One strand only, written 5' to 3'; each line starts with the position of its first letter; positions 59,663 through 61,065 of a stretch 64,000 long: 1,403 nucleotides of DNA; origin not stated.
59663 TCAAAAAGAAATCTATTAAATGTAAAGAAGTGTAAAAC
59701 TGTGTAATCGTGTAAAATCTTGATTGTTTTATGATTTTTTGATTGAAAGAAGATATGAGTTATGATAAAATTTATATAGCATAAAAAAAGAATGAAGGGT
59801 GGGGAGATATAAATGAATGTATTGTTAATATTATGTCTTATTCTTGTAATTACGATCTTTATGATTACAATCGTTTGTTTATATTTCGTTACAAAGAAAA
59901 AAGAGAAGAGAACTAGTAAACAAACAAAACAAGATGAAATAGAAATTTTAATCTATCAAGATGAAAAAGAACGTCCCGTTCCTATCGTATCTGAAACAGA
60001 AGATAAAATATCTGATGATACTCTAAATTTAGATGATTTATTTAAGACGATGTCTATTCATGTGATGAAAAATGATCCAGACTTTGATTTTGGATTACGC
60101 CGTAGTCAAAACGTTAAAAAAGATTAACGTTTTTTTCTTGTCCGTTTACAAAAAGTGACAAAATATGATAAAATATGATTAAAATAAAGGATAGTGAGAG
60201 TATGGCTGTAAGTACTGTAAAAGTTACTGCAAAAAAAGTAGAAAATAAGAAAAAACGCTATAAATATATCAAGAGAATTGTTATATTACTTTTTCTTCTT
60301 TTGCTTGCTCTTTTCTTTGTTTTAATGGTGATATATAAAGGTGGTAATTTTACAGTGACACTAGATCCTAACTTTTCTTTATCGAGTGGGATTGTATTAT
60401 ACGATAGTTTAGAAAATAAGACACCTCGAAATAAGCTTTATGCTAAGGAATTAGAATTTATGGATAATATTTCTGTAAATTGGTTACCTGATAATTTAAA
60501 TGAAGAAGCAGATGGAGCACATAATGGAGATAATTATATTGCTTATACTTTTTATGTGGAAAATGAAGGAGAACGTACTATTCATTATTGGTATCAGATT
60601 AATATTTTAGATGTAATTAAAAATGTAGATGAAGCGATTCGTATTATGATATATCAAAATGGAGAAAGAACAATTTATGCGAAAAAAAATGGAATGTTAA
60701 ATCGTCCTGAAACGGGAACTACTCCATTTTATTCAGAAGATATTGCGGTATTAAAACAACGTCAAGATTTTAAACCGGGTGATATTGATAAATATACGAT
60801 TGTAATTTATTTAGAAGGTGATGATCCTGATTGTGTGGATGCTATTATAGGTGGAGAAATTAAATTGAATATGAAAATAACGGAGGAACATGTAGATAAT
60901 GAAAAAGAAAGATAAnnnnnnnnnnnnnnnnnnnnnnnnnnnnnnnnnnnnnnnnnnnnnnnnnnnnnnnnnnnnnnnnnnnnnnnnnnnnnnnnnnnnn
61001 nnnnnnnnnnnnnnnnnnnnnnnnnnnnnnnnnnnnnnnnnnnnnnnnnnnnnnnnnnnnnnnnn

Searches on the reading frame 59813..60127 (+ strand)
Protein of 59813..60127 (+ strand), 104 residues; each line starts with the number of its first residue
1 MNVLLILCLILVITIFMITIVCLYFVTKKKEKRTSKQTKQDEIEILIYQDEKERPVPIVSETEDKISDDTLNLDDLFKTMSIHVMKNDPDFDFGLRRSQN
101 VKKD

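Call 25: search_protein_families(library=pfam, proteins=[window:59813-60127:+], max_evalue=0.1)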
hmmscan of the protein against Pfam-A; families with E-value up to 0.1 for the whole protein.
window:59813-60127:+ (104 aa): 20 families
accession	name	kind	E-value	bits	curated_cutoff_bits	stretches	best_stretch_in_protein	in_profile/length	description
PF05434.16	Tmemb_9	-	9.3e-05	22.8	28.6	1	3-62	54-107/145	TMEM9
PF25184.1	YxzE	-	0.0019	19.6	40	1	9-48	4-35/65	YxzE-like putative bacteriocin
PF25630.1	Phycodna_minor_capsid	-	0.0023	18.7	27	1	9-66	6-63/96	Phycodnaviridae minor capsid protein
PF20563.3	DUF6773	-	0.004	17.4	27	1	4-42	125-163/163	Family of unknown function (DUF6773)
PF10318.15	7TM_GPCR_Srh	-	0.0075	15.8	26.3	1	4-46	190-232/302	Serpentine type 7TM GPCR chemoreceptor Srh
PF06024.17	Orf78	-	0.0086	16.8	29.4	1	4-37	63-96/101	Orf78 (ac78)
PF02932.22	Neur_chan_memb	-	0.011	16.5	28.1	1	5-46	62-104/233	Neurotransmitter-gated ion-channel transmembrane region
PF06667.17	PspB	-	0.021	15.3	25.6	1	5-49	5-49/73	Phage shock protein B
PF25686.1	Betaherpes_U91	-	0.021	14.7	27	1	9-46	105-142/157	Betaherpesvirus U91 protein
PF15102.11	TMEM154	-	0.035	14.4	30.3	1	4-80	65-140/153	TMEM154 protein family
PF18933.6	PsbP_2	-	0.043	14.3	27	1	5-53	2-52/184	PsbP-like protein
PF11669.13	WBP-1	-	0.046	14.8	28.1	1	10-56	25-71/102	WW domain-binding protein 1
PF15074.11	CFAP90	-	0.054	14.6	32.6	1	27-62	22-59/92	Cilia and flagella associated protein 90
PF18190.7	Plk4_PB1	-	0.062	13.8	26.4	1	12-76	20-88/107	Polo-like Kinase 4 Polo Box 1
PF02790.20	COX2_TM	-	0.067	13.8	22.8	1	2-46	25-69/88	Cytochrome C oxidase subunit II, transmembrane domain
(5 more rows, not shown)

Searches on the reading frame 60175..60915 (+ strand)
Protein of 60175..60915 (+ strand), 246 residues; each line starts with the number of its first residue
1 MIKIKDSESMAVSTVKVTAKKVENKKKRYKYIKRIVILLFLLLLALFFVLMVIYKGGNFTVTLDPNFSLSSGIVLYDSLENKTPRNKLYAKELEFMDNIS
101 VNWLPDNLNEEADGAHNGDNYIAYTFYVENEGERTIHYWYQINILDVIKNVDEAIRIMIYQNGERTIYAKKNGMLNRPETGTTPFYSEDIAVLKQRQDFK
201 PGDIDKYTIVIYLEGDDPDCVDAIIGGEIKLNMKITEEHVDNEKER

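Call 25: search_protein_families(library=pfam, proteins=[window:60175-60915:+], max_evalue=0.1)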
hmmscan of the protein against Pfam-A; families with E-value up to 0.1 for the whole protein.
window:60175-60915:+ (246 aa): 1 family
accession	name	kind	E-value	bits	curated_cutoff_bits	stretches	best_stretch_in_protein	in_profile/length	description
PF04647.20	AgrB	-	0.03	14.1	23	1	15-53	125-160/185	Accessory gene regulator B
